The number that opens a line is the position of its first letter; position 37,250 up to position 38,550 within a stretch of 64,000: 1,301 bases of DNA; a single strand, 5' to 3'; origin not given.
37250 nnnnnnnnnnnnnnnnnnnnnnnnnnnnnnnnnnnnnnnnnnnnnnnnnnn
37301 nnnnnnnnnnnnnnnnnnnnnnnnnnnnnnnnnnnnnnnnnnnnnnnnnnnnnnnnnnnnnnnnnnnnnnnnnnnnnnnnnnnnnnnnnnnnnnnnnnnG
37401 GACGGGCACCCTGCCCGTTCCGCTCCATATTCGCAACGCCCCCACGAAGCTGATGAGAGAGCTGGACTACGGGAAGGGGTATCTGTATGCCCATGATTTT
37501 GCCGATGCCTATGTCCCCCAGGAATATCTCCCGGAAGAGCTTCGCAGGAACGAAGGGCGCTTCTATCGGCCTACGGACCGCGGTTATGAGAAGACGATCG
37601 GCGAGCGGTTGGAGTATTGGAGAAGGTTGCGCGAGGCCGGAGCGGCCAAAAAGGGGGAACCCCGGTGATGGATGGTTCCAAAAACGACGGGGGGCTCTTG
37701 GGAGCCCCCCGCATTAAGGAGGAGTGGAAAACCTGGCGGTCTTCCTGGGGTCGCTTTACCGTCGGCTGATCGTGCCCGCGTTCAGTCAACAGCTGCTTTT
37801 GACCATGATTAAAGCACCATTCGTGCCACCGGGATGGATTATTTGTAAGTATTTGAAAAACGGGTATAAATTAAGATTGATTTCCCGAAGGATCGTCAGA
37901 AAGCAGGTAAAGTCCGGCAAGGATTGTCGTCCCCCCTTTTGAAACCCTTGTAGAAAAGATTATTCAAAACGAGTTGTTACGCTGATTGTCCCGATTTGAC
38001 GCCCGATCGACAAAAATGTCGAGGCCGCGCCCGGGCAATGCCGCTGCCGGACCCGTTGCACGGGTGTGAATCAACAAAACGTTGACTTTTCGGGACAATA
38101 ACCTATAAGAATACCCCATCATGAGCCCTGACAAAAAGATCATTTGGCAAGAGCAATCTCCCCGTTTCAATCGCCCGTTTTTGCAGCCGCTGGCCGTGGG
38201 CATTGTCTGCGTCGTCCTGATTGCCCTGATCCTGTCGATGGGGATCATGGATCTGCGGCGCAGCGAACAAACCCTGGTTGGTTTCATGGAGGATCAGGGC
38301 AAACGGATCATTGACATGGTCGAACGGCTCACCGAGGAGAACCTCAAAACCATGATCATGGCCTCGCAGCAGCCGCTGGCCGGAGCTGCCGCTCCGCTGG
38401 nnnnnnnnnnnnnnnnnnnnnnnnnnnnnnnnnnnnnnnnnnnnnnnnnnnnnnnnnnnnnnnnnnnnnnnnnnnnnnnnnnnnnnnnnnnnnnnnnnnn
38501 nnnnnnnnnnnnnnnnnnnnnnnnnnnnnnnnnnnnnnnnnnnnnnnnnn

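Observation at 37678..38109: Candidate sigma-54-dependent small RNA divergent from an HK/NtrC-type two-component operon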

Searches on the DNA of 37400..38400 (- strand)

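Call 3: search_rna_families(source=window, start=37400, end=38400, threshold=evalue, max_evalue=10, show_alignments=3)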
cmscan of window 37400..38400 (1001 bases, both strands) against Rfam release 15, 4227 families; matches with E-value up to 10: 3.
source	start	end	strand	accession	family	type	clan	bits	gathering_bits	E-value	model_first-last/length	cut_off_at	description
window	38164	38213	-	RF01323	CRISPR-DR10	Gene; CRISPR;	-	15.2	39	3.5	1-37/37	no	CRISPR RNA direct repeat element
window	37654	37708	+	RF02357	RNaseP-T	Gene; ribozyme;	CL00002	13.9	60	2.2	1-208/208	no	RNaseP truncated form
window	37579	37606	+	RF01140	sR20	Gene; snRNA; snoRNA; CD-box;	-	13.8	44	8.3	1-56/56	no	Small nucleolar RNA sR20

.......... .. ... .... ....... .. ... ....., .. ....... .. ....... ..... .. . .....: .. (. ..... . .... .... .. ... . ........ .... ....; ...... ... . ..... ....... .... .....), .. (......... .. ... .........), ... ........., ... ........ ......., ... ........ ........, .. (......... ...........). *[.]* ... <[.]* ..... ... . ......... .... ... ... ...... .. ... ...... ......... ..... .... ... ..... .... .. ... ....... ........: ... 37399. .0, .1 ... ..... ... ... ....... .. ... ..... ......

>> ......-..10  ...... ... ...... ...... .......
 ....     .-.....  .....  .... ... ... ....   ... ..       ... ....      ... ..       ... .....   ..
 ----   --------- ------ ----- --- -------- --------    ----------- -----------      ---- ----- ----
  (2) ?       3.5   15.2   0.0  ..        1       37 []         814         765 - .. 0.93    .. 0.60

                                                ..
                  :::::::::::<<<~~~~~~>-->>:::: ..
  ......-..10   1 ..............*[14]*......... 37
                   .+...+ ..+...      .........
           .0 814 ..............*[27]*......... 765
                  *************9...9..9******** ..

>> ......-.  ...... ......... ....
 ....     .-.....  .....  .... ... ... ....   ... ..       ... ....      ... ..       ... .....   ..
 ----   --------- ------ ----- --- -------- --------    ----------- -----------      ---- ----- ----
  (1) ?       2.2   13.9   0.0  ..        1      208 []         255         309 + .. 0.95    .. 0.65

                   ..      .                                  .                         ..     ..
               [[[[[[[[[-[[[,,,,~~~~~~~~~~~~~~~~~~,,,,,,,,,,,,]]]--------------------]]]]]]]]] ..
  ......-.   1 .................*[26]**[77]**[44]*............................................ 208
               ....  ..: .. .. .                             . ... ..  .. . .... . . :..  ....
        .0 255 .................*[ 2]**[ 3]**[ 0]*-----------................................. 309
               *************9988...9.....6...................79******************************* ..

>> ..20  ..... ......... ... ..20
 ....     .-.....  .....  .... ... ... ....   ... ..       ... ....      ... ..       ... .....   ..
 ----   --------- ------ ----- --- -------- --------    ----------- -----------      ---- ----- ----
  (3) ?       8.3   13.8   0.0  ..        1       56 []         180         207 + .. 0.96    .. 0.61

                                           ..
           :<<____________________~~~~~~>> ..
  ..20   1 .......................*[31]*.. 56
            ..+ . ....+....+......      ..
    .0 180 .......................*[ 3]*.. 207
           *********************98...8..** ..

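Call 28: build_rna_model(alignment_id=A4, structure=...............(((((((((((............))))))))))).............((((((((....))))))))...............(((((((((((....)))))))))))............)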
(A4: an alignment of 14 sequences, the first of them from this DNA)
Model R1 built from alignment A4 (14 sequences, 135 columns); structure: as given.
model positions 126; base pairs 30; branch points 2; effective number of sequences 1.3; information 0.591 bits per position. Calibrated on 0.2 Mb of random sequence (short: E-values are rough).
structure used (alignment columns):
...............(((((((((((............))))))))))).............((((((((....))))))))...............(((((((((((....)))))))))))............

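Call 30: search_with_rna_model(model_id=R1, sources=[window, L001, L002, L003, L004, L006, L007, L009, L020, L081, L083, L084, L085, L087, L090, L095, L097, L098, L099, L101, L102, L103, L104, L105, L106, L107, L108, L109, L111, L113, L114, L115, L116, L118, L119, L120, L121, L122, L123, L124, L125, L127, L128, L130, L134, L135, L136, L137, L140, L141, L142, L143, L144, L147, L149, L150, L154, L155, L156, L157, L160, L163, L164, L165, L167, L168, L169, L170, L171, L172, L173, L176, L179, L184, L187, L189, L193, L194, L195, L197, L199, L200, L005, L008, L010, L011, L012, L013, L014, L015, L016, L017, L018, L019, L021, L022, L091, L094, L145, L192], max_evalue=0.01, make_alignment=true)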
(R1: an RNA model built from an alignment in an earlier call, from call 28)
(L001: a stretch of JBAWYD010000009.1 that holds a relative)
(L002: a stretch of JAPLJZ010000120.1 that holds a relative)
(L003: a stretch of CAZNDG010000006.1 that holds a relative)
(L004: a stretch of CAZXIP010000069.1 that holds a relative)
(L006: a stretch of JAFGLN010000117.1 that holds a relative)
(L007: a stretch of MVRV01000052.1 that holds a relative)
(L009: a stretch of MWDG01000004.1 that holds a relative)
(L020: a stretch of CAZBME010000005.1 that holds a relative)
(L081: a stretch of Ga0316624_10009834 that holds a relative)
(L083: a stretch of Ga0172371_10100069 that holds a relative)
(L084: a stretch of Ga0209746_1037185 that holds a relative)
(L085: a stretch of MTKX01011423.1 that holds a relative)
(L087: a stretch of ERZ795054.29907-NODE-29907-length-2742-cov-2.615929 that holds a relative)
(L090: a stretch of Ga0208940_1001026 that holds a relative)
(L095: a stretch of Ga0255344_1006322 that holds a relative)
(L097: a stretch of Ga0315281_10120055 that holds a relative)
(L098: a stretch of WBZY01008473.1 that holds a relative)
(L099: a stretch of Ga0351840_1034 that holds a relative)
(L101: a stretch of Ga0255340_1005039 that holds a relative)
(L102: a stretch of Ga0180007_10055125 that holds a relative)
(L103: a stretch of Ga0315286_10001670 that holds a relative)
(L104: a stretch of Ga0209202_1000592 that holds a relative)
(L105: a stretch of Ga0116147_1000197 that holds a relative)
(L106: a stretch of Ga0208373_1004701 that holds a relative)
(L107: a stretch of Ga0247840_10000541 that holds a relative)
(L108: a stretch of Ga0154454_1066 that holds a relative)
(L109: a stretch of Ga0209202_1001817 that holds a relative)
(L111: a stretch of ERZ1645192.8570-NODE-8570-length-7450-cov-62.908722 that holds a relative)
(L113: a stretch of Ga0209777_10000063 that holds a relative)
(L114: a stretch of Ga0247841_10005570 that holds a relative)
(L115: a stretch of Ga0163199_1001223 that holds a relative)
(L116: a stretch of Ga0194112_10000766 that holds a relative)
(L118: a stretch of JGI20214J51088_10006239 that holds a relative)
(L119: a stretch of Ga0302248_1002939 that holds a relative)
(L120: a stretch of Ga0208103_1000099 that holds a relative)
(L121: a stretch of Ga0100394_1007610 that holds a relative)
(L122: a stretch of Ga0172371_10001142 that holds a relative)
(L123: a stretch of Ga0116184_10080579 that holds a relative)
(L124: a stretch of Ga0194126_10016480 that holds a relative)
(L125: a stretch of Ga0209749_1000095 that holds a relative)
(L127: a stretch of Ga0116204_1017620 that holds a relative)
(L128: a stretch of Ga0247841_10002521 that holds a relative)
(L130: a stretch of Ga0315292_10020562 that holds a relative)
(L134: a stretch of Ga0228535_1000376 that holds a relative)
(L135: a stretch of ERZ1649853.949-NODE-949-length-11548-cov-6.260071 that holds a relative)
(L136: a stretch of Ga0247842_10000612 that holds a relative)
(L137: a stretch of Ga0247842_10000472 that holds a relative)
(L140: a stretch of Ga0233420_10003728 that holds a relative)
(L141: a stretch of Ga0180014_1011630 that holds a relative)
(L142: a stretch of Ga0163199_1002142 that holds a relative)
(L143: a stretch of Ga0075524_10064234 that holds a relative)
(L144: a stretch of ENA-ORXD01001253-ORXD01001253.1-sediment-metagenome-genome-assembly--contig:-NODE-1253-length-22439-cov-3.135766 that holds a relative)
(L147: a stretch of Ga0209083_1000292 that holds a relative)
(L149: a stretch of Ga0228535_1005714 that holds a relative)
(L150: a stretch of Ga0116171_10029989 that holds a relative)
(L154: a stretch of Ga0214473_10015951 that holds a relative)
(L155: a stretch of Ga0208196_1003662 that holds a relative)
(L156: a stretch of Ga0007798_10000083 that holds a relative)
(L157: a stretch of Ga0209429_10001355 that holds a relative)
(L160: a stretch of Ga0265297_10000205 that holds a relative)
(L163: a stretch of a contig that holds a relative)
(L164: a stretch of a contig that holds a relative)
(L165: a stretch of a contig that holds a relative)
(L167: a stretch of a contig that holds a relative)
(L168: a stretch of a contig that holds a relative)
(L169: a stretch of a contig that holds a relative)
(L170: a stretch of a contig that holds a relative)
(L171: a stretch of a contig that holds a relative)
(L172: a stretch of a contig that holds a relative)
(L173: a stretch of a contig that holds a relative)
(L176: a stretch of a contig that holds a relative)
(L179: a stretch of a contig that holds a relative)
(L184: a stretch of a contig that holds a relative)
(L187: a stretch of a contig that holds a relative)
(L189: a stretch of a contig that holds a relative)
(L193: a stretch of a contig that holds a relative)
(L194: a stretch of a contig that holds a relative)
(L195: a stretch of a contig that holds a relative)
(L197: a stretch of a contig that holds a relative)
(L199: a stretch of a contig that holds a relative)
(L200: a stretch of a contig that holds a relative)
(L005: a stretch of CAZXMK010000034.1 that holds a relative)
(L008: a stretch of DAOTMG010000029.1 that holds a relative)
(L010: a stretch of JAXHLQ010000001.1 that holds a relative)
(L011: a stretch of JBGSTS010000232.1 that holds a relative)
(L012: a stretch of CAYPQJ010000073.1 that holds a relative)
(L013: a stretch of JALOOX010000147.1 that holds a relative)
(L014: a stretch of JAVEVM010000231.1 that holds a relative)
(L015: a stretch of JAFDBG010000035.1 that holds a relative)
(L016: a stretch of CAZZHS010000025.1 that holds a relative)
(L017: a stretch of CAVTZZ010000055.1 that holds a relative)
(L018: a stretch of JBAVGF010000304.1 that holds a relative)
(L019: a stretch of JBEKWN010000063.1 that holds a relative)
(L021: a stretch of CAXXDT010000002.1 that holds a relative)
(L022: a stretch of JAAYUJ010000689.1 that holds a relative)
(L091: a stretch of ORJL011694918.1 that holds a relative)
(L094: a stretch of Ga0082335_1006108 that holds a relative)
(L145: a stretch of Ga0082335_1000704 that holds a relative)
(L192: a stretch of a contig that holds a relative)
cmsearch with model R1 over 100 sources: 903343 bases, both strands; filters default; matches with E-value up to 0.01: 116.
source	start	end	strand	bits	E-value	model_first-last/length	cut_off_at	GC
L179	8478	8603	+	147.1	4.6e-48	1-126/126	no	0.52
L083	2158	2283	+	146.8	5.6e-48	1-126/126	no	0.53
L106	11054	11179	+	145.8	1.2e-47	1-126/126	no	0.52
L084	69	194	+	143.7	6.6e-47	1-126/126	no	0.52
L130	898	1024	-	143.3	9.1e-47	1-126/126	no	0.53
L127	454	579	-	143.2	1e-46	1-126/126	no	0.52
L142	3191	3317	+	142.7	1.5e-46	1-126/126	no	0.54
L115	634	760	+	142.2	2.3e-46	1-126/126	no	0.54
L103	12364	12490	+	140.4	9.6e-46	1-126/126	no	0.55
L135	8917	9042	+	140.1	1.2e-45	1-126/126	no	0.48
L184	3846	3972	+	138.4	4.8e-45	1-126/126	no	0.53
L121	8191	8317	+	138.2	5.6e-45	1-126/126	no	0.51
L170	12436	12561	-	138.1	6.1e-45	1-126/126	no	0.51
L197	2149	2275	+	137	1.4e-44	1-126/126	no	0.52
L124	5925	6050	-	136.3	2.5e-44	1-126/126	no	0.52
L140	1526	1651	+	136.3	2.6e-44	1-126/126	no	0.52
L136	9174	9299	-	133.9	1.8e-43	1-126/126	no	0.48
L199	8235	8362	-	130.3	3.2e-42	1-126/126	no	0.52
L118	5277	5405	-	123.7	6.4e-40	1-126/126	no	0.57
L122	583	706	-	121.3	4.3e-39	1-126/126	no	0.48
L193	1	103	-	111.1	1.6e-35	1-103/126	3'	0.51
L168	547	665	+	110.4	2.6e-35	1-126/126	no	0.5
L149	2540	2658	+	108.9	9e-35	1-126/126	no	0.5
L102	2214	2343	+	102.5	1.5e-32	1-126/126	no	0.52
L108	1460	1589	+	96.5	1.8e-30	1-126/126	no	0.53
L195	505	642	+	95.8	3.2e-30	1-126/126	no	0.49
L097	1914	2043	+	93.6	1.9e-29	1-126/126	no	0.52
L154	2329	2458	+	91.7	9e-29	1-126/126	no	0.52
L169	1295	1428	-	91.6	9.4e-29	1-126/126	no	0.5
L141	663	792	+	90.8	1.8e-28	1-126/126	no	0.52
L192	318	447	+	85.6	1.2e-26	1-126/126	no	0.48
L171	455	586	-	83.9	4.7e-26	1-126/126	no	0.49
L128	2929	3040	-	62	2e-18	1-126/126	no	0.46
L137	2206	2316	+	61.9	2.1e-18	1-126/126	no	0.45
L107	1057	1168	+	60.3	7.6e-18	1-126/126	no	0.46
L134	10237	10361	-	60.1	8.5e-18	1-126/126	no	0.38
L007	4566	4690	-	60.1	8.9e-18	1-126/126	no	0.38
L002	1638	1747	-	60.1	9e-18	1-126/126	no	0.47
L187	1084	1193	-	60.1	9e-18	1-126/126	no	0.47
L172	8473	8605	-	59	2e-17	1-126/126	no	0.45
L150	1230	1357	+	58.5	3.1e-17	1-126/126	no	0.48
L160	3098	3206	+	57.8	5.7e-17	1-126/126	no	0.46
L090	2142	2274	+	57.6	6.3e-17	1-126/126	no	0.44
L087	1294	1426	+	57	1e-16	1-126/126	no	0.45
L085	2941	3074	+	56.4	1.8e-16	1-126/126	no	0.48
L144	6522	6650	+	55.5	3.4e-16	1-126/126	no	0.47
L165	1280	1405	-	55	5.3e-16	1-126/126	no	0.39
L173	6130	6258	-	54.5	7.8e-16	1-126/126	no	0.43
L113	6557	6682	-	54.4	8.4e-16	1-126/126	no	0.39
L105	200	332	+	53.3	2.1e-15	1-126/126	no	0.45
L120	6824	6949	+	53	2.7e-15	1-126/126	no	0.38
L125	4225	4333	+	52.7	3.4e-15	1-126/126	no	0.47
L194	2089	2221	-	52.6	3.4e-15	1-126/126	no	0.48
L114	7928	8036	-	51.6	8e-15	1-126/126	no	0.47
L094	2869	2995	+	51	1.3e-14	1-126/126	no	0.47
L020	4581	4691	-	50.6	1.7e-14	1-126/126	no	0.41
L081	312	439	+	49.5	4.4e-14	1-126/126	no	0.37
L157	10616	10745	-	49.4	4.6e-14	1-126/126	no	0.44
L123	1082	1187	-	49.2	5.5e-14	1-126/126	no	0.47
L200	4669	4802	+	49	6.6e-14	1-126/126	no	0.44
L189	921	1040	+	48.2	1.3e-13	1-126/126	no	0.44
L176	1751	1880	-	48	1.4e-13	1-126/126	no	0.45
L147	5529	5658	-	47.5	2.1e-13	1-126/126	no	0.43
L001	3090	3215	-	46.9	3.5e-13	1-126/126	no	0.41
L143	740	871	-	46.6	4.5e-13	1-126/126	no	0.44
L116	3914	4033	+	46.4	5.3e-13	1-126/126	no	0.46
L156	8381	8510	+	46.3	5.8e-13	1-126/126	no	0.44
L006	4474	4598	-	46.2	5.8e-13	1-126/126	no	0.49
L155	8414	8543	-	45.5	1e-12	1-126/126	no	0.45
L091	2725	2848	-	45.2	1.4e-12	1-126/126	no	0.46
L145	3023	3146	-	45.2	1.4e-12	1-126/126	no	0.46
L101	4164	4293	+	45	1.6e-12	1-126/126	no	0.46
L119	8408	8514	+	44.9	1.7e-12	1-126/126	no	0.46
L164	1237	1341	-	44.8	1.9e-12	1-126/126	no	0.47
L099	1969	2099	-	44.3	2.8e-12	1-126/126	no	0.44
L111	4109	4241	-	44.2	3.1e-12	1-126/126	no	0.47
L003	4586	4689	-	42.6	1.1e-11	1-126/126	no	0.44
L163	2472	2575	+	42.6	1.1e-11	1-126/126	no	0.45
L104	14236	14368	-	42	1.7e-11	1-126/126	no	0.48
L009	4505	4636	-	40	8.5e-11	1-126/126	no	0.43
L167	2536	2667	+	40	8.5e-11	1-126/126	no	0.45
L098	2255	2359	+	39.9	9.6e-11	1-126/126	no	0.5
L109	5523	5655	-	39.1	1.8e-10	1-126/126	no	0.48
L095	3798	3928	+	35.1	4.5e-09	1-126/126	no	0.44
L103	12448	12573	-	26.5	4.5e-06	1-126/126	no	0.57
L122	588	616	+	26.2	5.5e-06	89-117/126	no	0.59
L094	13024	13114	-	25.5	1e-05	1-126/126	no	0.44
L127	459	487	+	25.1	1.3e-05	89-117/126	no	0.69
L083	2241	2321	-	25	1.4e-05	1-126/126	no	0.52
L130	837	940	+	25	1.5e-05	1-126/126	no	0.56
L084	161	189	-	23.8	3.8e-05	89-117/126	no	0.59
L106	11137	11205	-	23.7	4e-05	1-126/126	no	0.51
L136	9179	9207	+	23.5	4.8e-05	89-117/126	no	0.62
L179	8570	8598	-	23.5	4.8e-05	89-117/126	no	0.62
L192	414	443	-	23.4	5.4e-05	88-117/126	no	0.53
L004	1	117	-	23.3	5.7e-05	1-110/126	3'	0.44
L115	727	755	-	23.2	6.4e-05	89-117/126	no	0.69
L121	8284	8312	-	23.2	6.4e-05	89-117/126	no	0.69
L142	3284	3312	-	23.2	6.4e-05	89-117/126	no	0.69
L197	2242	2270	-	23.2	6.4e-05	89-117/126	no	0.69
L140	1609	1676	-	23.1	6.8e-05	1-126/126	no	0.47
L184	3938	3969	-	22.7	9.5e-05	87-117/126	no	0.5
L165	1221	1353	+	22.5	0.00011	1-126/126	no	0.38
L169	1218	1338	+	22.2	0.00014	1-126/126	no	0.62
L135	9009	9044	-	21.6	0.00023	82-117/126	no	0.44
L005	4489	4614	-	21.2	0.00031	1-126/126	no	0.53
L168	632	660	-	20.8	0.00041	89-117/126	no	0.55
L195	599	686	-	20.6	0.00048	1-126/126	no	0.6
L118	5282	5311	+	20.2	0.00068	89-117/126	no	0.63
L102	2310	2338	-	20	0.00081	89-117/126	no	0.59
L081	366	498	-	19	0.0018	1-126/126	no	0.36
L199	8246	8268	+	19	0.0018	94-116/126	no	0.7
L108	1557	1579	-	18.4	0.0029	94-116/126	no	0.78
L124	5930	5958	+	17.4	0.0064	89-117/126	no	0.59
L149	2625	2653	-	17.1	0.0079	89-117/126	no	0.59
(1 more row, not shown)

Alignment A5: 116 matches aligned to the model, 241 columns, each read 5' to 3' on its own strand. Consensus structure (alignment columns), stored with it:
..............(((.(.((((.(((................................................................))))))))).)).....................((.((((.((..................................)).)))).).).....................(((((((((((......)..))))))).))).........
